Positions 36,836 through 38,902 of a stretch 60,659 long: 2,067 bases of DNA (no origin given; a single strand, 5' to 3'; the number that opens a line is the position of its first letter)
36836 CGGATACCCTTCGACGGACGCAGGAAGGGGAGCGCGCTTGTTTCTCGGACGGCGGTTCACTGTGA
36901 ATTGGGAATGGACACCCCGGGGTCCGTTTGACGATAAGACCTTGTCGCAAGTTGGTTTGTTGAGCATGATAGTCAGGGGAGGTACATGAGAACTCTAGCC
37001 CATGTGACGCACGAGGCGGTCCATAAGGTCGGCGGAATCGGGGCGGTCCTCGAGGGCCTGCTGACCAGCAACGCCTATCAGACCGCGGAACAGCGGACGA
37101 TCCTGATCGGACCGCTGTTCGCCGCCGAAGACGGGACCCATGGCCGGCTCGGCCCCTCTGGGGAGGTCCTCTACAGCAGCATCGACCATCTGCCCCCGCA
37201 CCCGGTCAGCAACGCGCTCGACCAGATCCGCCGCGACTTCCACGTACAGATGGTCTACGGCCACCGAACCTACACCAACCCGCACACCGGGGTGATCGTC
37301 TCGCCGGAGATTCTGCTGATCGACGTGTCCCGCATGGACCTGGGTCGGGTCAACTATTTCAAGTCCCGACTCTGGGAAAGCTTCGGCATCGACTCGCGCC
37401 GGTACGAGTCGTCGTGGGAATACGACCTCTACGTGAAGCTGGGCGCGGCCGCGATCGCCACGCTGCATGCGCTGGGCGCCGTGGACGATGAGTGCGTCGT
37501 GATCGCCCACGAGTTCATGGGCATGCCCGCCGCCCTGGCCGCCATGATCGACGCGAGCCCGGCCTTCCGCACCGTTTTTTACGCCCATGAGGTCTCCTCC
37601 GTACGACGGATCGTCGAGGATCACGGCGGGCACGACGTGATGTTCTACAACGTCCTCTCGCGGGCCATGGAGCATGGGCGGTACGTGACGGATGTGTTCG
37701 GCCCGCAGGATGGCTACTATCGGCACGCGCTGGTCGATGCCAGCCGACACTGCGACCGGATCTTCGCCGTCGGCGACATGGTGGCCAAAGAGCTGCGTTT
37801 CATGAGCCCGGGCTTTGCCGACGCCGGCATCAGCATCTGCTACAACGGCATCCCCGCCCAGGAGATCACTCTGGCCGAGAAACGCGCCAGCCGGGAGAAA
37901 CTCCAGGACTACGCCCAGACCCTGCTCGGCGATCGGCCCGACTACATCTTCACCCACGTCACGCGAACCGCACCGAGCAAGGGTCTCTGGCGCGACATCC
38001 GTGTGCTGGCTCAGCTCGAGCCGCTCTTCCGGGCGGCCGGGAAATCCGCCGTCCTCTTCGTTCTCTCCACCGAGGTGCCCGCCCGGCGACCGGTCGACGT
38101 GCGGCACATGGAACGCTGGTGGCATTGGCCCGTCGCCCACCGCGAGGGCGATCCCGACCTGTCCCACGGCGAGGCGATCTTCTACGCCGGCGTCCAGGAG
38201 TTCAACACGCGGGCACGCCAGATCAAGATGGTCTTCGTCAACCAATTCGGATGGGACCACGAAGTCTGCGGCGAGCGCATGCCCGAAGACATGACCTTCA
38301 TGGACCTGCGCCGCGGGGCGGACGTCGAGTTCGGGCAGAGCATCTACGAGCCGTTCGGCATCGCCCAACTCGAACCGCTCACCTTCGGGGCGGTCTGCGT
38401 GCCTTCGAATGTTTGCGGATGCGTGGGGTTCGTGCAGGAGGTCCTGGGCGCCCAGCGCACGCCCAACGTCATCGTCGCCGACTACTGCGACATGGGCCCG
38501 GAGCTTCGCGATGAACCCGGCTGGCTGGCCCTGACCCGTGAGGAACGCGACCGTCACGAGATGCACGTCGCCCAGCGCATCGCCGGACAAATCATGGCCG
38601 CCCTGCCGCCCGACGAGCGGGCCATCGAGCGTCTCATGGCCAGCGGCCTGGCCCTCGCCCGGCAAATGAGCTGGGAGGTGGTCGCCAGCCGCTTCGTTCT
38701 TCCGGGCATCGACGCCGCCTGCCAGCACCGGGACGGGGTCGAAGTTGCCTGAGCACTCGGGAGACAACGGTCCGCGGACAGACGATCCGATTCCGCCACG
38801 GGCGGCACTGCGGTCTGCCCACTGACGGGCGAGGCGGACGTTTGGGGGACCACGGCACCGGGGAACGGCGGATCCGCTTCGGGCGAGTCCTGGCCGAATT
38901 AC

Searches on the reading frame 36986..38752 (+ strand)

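Call 52: search_protein_families(library=pfam, proteins=[window:36986-38752:+], max_evalue=0.001)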
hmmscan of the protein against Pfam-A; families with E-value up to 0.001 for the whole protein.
window:36986-38752:+ (588 aa): 2 families
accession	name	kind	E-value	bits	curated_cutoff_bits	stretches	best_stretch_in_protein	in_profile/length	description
PF05693.19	Glycogen_syn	-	2.7e-08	33.3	27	0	7-266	2-232/639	Glycogen synthase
PF00534.26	Glycos_transf_1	-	0.00086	19.3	26.4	0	441-483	89-131/172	Glycosyl transferases group 1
